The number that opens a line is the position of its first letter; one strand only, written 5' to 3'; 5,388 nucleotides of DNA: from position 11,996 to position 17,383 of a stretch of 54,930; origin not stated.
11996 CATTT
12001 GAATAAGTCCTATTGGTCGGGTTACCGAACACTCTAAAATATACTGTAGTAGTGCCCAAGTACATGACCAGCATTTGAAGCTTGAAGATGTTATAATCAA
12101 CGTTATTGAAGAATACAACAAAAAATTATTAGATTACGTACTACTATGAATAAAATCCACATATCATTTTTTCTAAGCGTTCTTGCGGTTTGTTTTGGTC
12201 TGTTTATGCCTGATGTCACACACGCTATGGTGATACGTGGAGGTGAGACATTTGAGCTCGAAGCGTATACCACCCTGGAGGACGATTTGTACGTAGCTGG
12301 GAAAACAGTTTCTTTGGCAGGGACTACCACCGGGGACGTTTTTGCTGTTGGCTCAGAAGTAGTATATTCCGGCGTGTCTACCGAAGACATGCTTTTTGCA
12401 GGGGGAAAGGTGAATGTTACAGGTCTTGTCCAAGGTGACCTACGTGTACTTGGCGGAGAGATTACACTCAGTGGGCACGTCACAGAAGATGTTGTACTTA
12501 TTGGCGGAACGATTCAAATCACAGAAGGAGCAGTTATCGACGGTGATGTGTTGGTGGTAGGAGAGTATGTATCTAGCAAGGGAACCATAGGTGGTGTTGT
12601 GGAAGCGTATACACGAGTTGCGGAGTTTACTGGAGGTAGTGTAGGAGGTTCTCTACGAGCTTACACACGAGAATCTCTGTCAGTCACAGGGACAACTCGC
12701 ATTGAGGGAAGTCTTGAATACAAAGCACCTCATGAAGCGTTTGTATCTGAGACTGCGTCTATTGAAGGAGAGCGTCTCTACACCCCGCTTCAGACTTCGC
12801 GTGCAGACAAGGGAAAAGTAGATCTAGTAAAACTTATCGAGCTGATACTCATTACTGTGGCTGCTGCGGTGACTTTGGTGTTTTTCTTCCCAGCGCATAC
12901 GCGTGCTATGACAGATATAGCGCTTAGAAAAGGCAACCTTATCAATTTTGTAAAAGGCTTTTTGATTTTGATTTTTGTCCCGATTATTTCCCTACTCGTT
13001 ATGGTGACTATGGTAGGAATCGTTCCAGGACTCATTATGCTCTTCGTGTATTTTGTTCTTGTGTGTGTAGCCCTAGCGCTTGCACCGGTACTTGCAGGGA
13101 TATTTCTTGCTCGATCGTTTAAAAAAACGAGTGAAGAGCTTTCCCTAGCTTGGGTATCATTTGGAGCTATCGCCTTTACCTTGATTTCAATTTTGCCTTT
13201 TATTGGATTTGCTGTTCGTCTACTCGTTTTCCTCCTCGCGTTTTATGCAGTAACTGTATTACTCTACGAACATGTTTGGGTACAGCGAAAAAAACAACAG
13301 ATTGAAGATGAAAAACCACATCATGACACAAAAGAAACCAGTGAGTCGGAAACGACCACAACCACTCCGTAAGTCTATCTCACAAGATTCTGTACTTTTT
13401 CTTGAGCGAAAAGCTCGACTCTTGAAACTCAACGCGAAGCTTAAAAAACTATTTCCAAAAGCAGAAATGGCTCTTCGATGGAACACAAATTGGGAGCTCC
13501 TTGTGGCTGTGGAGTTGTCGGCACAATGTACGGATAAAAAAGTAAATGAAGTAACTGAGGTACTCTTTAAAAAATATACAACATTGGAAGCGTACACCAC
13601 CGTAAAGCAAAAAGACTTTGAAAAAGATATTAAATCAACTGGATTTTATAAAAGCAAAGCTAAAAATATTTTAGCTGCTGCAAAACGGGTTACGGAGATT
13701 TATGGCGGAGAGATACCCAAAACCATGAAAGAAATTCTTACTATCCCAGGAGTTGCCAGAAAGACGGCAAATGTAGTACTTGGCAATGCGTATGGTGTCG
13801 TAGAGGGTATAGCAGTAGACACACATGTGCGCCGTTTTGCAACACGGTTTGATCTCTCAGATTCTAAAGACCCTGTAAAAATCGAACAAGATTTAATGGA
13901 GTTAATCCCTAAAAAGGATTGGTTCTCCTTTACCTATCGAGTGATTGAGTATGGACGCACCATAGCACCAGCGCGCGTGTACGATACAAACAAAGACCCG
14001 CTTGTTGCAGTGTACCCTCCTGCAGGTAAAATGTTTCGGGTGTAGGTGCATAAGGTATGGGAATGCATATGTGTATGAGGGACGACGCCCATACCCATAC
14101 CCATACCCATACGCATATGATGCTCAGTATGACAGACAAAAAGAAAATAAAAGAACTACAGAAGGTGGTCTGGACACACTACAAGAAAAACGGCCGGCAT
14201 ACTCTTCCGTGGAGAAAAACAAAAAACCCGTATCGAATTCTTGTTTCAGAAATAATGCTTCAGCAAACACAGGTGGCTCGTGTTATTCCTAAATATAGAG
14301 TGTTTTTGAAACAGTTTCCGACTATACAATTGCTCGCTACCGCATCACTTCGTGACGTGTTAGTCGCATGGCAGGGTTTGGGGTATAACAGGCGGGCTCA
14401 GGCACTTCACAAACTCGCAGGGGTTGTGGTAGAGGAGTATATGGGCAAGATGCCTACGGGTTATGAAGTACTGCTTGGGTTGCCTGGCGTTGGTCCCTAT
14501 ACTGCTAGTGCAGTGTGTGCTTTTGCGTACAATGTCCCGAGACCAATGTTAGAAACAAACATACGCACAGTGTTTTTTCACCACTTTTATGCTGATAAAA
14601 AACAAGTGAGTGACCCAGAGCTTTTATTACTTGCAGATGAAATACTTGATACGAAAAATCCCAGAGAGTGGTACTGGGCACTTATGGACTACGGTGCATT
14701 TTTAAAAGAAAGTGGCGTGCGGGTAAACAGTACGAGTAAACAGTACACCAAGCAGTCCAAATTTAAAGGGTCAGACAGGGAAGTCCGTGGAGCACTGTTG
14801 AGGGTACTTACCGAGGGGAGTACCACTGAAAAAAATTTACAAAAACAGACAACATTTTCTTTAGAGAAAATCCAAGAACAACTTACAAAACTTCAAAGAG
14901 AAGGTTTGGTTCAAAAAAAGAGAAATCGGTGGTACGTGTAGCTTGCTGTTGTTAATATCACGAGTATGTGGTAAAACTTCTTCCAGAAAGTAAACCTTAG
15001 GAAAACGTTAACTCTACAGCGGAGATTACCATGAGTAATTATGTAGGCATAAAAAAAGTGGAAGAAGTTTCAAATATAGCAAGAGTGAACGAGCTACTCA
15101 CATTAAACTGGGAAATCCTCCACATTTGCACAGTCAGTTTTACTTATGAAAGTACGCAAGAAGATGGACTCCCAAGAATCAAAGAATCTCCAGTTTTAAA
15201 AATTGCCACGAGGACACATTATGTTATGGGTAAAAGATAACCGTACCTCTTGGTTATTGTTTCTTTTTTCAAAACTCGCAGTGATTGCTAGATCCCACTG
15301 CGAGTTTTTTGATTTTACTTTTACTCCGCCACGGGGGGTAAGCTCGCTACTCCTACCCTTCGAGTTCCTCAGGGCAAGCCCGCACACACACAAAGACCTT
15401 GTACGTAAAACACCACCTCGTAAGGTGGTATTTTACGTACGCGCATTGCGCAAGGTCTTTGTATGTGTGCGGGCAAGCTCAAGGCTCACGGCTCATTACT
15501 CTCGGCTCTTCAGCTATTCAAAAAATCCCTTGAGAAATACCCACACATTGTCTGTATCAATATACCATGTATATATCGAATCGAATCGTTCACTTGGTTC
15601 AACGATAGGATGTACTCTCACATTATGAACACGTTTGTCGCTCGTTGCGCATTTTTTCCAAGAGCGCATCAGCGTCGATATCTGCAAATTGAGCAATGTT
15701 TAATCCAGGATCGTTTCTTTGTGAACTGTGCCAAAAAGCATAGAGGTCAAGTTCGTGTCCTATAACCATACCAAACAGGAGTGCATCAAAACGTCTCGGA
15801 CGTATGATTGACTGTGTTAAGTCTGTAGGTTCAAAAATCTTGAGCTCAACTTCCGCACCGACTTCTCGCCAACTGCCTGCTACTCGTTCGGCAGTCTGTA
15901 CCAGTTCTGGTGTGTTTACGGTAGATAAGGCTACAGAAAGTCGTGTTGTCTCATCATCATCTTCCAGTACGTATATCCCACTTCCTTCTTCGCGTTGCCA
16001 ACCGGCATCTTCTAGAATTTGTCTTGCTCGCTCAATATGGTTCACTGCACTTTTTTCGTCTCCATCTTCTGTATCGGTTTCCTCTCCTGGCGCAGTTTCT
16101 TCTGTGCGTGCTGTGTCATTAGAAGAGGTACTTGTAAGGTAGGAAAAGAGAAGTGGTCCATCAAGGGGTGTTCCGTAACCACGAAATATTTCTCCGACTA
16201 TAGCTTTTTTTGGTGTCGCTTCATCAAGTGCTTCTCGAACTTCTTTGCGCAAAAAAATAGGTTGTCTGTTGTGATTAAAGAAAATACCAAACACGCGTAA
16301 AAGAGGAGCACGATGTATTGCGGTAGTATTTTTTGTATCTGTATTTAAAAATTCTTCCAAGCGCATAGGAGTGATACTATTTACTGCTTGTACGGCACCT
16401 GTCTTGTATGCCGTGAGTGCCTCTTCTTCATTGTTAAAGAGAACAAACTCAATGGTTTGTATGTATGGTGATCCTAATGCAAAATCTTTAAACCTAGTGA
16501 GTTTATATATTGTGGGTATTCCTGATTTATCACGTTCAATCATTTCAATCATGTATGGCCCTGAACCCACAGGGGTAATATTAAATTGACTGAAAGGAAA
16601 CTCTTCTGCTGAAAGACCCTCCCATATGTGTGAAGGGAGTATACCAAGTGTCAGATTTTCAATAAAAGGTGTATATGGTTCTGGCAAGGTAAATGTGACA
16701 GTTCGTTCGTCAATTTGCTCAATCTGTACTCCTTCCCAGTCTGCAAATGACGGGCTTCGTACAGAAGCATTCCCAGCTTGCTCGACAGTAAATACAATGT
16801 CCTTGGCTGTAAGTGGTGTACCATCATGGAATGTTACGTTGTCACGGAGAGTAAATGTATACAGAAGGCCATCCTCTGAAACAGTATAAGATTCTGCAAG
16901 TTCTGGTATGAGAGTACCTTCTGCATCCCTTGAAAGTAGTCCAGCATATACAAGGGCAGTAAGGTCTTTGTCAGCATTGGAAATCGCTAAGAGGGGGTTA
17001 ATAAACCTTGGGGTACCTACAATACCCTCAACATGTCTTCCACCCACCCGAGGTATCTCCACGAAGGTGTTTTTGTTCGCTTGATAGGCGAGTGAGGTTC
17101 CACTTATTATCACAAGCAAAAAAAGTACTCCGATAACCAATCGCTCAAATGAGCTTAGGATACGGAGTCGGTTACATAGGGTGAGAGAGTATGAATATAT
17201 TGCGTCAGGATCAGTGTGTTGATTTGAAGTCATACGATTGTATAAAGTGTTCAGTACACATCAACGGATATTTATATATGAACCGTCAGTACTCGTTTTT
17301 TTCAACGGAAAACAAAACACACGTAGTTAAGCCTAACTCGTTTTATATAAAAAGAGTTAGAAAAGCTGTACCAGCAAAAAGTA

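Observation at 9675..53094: tRNA-like genes are followed by foldback units whose two ends copy the tRNA's own acceptor and T-arm strands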

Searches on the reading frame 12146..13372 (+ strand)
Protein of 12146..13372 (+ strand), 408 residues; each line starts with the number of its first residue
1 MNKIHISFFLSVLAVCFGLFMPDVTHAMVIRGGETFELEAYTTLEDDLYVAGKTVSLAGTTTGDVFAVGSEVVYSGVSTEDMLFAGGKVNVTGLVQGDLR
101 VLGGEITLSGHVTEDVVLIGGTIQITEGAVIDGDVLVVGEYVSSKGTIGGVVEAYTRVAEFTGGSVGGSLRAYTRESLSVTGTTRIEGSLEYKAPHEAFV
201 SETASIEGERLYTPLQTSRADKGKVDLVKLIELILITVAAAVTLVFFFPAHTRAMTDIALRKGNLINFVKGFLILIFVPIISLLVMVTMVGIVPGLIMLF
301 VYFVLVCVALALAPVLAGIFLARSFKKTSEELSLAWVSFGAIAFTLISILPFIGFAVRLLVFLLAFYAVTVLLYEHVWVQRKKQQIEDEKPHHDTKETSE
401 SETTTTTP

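Call 30: search_protein_families(library=pfam, proteins=[window:12146-13372:+], max_evalue=0.001)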
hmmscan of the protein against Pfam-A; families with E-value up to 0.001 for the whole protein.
window:12146-13372:+ (408 aa): 0 families

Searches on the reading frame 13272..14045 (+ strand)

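Call 30: search_protein_families(library=pfam, proteins=[window:13272-14045:+], max_evalue=0.001)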
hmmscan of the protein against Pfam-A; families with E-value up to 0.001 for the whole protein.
window:13272-14045:+ (257 aa): 2 families
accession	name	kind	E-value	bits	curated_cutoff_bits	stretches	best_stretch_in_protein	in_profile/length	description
PF00730.31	HhH-GPD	-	2.4e-22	79.7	26.2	1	82-214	5-108/108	HhH-GPD superfamily base excision DNA repair protein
PF00633.29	HHH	-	4.9e-06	26.6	24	1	144-170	2-28/30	Helix-hairpin-helix motif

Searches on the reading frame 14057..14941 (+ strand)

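Call 30: search_protein_families(library=pfam, proteins=[window:14057-14941:+], max_evalue=0.001)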
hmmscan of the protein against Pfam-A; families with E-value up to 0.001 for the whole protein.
window:14057-14941:+ (294 aa): 2 families
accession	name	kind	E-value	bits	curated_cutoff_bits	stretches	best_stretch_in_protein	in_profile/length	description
PF00730.31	HhH-GPD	-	1.4e-13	51.6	26.2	1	63-182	1-92/108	HhH-GPD superfamily base excision DNA repair protein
PF00633.29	HHH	-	7.8e-05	22.8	24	1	133-156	7-30/30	Helix-hairpin-helix motif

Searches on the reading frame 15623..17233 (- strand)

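Call 30: search_protein_families(library=pfam, proteins=[window:15623-17233:-], max_evalue=0.001)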
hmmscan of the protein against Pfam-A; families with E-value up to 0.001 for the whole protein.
window:15623-17233:- (536 aa): 1 family
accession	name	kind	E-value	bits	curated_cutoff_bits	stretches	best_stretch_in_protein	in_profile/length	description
PF00496.27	SBP_bac_5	-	3e-66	224.4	32.4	1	108-496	2-353/368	Bacterial extracellular solute-binding proteins, family 5 Middle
